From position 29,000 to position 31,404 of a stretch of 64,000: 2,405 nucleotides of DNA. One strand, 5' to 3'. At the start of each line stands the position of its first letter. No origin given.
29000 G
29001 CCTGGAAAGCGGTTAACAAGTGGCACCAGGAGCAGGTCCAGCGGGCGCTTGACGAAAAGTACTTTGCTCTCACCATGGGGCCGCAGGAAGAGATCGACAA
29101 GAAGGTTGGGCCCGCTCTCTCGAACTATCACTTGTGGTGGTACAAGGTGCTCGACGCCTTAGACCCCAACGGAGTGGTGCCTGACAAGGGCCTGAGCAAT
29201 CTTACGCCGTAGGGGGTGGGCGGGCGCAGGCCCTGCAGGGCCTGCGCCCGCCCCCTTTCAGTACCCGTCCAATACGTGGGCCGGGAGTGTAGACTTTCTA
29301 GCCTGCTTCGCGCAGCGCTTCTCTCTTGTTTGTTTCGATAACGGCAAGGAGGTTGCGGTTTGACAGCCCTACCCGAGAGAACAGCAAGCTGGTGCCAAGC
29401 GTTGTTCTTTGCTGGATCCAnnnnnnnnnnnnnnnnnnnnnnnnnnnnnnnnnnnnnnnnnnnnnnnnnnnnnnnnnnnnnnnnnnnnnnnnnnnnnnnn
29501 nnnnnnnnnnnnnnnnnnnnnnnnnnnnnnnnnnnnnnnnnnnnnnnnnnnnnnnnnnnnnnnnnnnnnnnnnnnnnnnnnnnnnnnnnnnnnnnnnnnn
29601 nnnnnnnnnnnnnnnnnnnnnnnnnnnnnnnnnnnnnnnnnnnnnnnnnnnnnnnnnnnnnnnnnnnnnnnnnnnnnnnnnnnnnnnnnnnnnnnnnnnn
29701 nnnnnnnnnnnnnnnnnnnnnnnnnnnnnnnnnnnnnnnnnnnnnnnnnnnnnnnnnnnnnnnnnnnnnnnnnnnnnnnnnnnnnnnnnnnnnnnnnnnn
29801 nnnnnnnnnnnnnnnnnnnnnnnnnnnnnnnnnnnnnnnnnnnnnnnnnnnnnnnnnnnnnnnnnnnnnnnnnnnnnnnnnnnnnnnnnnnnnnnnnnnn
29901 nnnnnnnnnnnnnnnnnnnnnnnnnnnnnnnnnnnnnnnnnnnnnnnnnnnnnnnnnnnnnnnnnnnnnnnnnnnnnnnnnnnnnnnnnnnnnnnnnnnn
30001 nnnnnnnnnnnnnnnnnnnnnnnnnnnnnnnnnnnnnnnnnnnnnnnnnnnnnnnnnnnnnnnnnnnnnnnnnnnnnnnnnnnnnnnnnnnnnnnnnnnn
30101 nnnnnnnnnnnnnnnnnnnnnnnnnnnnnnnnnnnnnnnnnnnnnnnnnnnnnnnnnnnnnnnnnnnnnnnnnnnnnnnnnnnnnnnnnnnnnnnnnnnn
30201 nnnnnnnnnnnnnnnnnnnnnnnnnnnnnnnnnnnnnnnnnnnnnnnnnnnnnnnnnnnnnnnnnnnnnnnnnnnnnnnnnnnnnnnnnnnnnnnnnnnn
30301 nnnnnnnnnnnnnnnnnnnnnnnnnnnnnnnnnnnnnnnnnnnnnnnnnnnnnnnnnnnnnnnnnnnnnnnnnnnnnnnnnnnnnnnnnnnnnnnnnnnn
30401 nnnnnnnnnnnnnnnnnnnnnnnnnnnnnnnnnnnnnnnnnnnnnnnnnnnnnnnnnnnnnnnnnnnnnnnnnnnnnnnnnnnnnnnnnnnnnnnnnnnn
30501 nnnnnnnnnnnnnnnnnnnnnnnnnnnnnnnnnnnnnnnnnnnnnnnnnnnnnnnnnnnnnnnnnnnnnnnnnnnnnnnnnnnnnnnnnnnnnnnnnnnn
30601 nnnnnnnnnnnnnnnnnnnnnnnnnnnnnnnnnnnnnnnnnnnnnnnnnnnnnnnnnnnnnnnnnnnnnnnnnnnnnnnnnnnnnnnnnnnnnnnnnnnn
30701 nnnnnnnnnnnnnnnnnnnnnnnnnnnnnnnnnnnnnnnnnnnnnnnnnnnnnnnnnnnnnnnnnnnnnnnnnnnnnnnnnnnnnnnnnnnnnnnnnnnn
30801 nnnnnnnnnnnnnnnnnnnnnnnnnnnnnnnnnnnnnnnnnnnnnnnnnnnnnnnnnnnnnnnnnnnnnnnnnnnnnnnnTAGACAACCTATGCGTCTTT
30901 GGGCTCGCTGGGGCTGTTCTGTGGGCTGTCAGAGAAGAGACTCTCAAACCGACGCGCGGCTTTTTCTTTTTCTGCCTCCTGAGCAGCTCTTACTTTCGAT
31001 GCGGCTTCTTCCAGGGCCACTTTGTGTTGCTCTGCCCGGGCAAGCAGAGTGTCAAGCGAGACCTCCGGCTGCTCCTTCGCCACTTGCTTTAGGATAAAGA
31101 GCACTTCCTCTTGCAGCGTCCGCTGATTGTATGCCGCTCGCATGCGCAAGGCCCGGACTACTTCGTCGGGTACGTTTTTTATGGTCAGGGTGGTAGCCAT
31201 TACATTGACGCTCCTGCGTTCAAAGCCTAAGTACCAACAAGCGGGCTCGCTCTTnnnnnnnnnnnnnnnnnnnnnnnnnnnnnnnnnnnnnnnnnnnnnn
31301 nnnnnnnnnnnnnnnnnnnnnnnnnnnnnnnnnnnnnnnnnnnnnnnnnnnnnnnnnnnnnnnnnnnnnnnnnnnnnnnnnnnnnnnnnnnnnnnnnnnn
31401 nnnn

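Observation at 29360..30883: Second copy of the tandem methyltransferase-like protein is the last gene of the TetR-controlled flavoprotein operon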

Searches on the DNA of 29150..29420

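Call 70: search_rna_families(source=window, start=29150, end=29420, threshold=evalue, max_evalue=1)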
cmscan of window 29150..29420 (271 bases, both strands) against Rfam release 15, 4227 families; matches with E-value up to 1: 12.
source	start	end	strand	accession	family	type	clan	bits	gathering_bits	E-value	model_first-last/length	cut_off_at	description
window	29221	29250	+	RF02503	Atu_C9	Gene; sRNA;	-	26.3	40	2.8e-05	163-192/192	no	Rhizobiales sRNA Atu_C9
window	29213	29259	-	RF03298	mir-4488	Gene; miRNA;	-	26.1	71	0.079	1-62/62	no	mir-4488 microRNA precursor family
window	29210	29257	-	RF03192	mir-6794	Gene; miRNA;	-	24.3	74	0.016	1-62/62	no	mir-6794 microRNA precursor family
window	29211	29258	+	RF03298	mir-4488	Gene; miRNA;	-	23.3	71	0.3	1-62/62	no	mir-4488 microRNA precursor family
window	29210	29259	+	RF03964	mir-H1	Gene; miRNA;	-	22.7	97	0.14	1-85/85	no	mir-H1 microRNA precursor family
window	29207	29262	+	RF00802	mir-207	Gene; miRNA;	-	21.4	88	0.09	1-78/78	no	mir-207 microRNA precursor family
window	29206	29277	+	RF03486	mir-3940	Gene; miRNA;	-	21.4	84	0.11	1-92/92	no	mir-3940 microRNA precursor family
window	29207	29263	+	RF03192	mir-6794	Gene; miRNA;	-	20.6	74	0.13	1-62/62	no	mir-6794 microRNA precursor family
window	29205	29263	+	RF00981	mir-939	Gene; miRNA;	-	20.4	84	0.3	1-82/82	no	mir-939 microRNA precursor family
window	29210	29257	-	RF03964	mir-H1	Gene; miRNA;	-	20.4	97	0.45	1-85/85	no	mir-H1 microRNA precursor family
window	29217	29253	+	RF03586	mir-5132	Gene; miRNA;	-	20.4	100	0.59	1-71/71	no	mir-5132 microRNA precursor family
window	29176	29292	+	RF02826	Scr6925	Gene; sRNA;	-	19.3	50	0.33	1-131/131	no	Streptomyces RNA 6925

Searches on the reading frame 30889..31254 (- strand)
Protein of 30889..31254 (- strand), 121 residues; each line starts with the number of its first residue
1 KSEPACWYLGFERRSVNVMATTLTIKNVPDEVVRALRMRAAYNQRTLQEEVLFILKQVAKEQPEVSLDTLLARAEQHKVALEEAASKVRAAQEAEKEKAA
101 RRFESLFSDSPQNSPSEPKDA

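Call 7: search_protein_families(library=pfam, proteins=[window:30889-31254:-], max_evalue=0.001)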
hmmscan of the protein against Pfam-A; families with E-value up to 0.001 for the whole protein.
window:30889-31254:- (121 aa): 1 family
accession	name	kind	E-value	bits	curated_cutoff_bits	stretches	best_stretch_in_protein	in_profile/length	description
PF22513.2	FitA-like_RHH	-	5.4e-13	49.1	27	1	22-59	2-39/39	Antitoxin FitA-like, ribbon-helix-helix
